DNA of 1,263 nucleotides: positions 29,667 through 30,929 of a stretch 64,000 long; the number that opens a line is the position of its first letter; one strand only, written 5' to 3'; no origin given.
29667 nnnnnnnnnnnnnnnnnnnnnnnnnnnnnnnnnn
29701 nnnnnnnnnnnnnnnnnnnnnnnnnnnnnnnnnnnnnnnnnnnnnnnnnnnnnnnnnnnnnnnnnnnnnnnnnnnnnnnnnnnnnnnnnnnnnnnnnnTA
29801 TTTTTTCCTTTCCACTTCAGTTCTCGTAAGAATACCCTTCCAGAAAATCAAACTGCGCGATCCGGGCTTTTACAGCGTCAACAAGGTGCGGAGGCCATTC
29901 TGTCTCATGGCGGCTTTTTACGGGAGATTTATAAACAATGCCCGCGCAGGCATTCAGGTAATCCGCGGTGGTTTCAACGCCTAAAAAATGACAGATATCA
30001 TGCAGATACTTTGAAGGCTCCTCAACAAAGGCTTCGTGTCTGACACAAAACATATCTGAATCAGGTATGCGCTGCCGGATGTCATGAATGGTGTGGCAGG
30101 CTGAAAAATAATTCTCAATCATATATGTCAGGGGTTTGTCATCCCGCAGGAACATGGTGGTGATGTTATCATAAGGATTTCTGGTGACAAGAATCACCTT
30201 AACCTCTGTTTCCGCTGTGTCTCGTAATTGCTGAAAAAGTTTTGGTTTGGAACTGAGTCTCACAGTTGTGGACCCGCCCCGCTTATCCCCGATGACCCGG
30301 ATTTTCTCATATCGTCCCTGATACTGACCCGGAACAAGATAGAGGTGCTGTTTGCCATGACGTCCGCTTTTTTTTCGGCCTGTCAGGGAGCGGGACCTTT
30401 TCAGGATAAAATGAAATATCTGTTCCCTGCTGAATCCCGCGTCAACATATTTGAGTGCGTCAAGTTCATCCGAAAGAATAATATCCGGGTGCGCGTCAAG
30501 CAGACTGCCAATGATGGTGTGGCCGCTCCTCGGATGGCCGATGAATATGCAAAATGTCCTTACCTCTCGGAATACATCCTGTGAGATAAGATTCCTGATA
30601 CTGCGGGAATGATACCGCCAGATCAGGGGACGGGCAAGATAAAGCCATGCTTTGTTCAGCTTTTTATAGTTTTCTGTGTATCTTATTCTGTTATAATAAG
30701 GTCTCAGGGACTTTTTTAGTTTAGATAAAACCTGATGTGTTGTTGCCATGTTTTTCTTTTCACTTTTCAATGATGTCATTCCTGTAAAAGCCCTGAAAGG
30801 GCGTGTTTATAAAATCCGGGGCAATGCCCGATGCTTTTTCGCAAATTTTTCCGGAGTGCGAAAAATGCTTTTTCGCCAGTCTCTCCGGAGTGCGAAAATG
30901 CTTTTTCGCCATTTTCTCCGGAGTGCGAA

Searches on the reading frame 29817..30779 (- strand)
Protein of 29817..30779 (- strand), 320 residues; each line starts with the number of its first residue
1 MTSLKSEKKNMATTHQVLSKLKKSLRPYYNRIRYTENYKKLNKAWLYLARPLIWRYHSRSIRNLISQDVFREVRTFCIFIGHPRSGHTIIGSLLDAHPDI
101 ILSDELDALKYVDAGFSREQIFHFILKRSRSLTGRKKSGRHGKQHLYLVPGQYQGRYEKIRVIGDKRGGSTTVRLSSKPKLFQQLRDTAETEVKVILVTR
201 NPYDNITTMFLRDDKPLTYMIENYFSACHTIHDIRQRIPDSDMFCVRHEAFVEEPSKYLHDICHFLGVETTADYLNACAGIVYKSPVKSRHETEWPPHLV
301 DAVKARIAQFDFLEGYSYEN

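Call 43: search_protein_families(library=pfam, max_evalue=0.01, proteins=[window:29817-30779:-])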
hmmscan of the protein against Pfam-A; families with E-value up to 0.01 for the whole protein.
window:29817-30779:- (320 aa): 2 families
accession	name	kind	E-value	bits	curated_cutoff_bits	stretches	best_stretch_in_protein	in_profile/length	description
PF13469.12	Sulfotransfer_3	-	8.1e-14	52.8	27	1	80-270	5-214/216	Sulfotransferase family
PF00685.33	Sulfotransfer_1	-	7.6e-06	25.9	22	1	78-277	5-190/255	Sulfotransferase domain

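Call 70: find_encoding_contigs(protein=window:29817-30779:-, flank=6000, max_places=5)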
Protein window:29817-30779:- (320 aa): no gene with exactly this product is on record in the collection.
